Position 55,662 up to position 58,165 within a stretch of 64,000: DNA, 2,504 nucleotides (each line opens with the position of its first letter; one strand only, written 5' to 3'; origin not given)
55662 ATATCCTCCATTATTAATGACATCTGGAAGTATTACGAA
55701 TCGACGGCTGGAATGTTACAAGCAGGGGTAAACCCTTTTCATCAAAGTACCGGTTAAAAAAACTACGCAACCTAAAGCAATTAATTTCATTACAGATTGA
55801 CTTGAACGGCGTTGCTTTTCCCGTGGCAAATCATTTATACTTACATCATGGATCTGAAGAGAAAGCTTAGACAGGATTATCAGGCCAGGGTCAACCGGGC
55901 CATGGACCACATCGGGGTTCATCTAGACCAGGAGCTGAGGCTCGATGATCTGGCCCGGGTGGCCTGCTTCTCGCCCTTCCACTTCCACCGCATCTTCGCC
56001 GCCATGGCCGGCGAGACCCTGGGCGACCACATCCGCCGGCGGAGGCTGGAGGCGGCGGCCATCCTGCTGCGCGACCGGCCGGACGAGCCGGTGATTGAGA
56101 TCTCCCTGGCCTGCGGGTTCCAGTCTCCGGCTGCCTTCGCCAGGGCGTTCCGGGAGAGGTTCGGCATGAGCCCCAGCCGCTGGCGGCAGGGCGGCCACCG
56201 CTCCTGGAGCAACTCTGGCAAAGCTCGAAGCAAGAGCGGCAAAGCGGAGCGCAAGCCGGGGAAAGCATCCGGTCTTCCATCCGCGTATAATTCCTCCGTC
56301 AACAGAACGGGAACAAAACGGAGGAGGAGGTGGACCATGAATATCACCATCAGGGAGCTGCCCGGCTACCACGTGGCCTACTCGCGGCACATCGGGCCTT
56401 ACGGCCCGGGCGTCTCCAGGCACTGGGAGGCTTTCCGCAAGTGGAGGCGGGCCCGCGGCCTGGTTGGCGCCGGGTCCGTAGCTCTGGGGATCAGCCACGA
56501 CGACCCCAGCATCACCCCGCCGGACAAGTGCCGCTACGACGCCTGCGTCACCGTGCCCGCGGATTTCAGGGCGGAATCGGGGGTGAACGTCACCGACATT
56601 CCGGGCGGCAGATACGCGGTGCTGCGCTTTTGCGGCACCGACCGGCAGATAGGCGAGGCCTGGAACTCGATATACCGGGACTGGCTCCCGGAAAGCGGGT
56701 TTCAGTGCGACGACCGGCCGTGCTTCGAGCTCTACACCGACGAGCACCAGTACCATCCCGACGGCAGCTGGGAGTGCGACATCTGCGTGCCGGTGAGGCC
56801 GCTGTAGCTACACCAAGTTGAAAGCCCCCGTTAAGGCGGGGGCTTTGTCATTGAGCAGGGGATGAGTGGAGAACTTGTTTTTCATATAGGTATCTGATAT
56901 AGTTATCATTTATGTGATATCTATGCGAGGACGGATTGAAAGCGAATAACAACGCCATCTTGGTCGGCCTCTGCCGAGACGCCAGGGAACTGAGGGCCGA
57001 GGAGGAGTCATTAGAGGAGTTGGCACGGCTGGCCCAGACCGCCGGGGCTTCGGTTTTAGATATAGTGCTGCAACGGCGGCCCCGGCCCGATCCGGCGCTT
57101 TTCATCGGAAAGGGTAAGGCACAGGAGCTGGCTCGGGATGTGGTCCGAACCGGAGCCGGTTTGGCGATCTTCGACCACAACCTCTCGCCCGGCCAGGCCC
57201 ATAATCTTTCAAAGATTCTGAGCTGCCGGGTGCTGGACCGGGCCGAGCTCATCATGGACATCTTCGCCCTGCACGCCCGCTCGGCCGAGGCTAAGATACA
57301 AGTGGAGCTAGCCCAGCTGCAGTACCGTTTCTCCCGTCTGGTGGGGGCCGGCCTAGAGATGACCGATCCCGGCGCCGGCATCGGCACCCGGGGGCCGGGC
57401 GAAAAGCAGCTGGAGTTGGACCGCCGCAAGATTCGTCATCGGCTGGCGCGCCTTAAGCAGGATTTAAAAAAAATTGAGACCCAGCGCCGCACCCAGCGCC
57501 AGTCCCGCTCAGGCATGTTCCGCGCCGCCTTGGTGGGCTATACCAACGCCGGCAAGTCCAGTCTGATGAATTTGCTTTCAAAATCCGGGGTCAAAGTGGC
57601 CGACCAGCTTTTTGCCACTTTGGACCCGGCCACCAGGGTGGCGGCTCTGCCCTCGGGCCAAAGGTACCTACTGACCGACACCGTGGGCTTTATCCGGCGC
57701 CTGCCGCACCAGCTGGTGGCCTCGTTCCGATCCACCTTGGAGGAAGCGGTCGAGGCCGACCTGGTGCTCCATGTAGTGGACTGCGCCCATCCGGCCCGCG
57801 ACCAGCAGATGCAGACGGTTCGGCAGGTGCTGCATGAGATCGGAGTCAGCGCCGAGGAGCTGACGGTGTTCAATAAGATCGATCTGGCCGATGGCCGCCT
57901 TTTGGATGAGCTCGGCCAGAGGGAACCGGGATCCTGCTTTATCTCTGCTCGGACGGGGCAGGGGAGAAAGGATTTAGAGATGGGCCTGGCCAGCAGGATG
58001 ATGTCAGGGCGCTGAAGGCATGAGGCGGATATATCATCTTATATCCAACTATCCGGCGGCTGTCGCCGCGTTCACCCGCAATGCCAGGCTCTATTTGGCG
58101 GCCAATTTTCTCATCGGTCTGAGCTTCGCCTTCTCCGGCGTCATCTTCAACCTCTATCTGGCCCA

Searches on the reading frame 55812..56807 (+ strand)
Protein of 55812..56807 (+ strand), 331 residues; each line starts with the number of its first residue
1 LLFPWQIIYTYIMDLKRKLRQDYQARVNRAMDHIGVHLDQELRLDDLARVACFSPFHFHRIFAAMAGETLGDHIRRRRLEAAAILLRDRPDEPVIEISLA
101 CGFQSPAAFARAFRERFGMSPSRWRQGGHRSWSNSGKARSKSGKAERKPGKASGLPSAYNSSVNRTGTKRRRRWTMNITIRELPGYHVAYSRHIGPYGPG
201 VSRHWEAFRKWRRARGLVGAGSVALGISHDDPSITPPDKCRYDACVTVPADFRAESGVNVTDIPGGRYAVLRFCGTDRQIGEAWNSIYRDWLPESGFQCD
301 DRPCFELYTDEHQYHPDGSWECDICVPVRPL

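Call 70: search_protein_families(library=pfam, proteins=[window:55812-56807:+], max_evalue=0.00001)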
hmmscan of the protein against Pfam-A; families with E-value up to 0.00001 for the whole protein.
window:55812-56807:+ (331 aa): 4 families
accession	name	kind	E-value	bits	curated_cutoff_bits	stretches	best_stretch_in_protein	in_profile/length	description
PF06445.20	GyrI-like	-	4.1e-43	147.8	26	1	176-329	1-155/155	GyrI-like small molecule binding domain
PF14526.11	Cass2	-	6.1e-24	85.4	27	1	179-328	1-150/150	Integron-associated effector binding protein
PF12833.13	HTH_18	-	5.3e-23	81.5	33.6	1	47-126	1-79/80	Helix-turn-helix domain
PF00165.29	HTH_AraC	-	3.4e-16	59.4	26.6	1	93-126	10-42/42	Bacterial regulatory helix-turn-helix proteins, AraC family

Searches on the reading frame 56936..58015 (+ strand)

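Call 70: search_protein_families(library=pfam, proteins=[window:56936-58015:+], max_evalue=0.00001)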
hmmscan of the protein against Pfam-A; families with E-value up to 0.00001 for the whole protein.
window:56936-58015:+ (359 aa): 3 families
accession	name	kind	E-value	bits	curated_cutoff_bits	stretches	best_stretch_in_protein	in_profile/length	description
PF13167.11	GTP-bdg_N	-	7.7e-31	107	25.4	1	23-111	1-89/89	GTP-binding GTPase N-terminal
PF16360.10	GTP-bdg_M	-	5.4e-28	97.8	29.5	1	113-191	1-79/79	GTP-binding GTPase Middle Region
PF01926.29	MMR_HSR1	-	2e-20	73.4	21.9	1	197-314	2-113/113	50S ribosome-binding GTPase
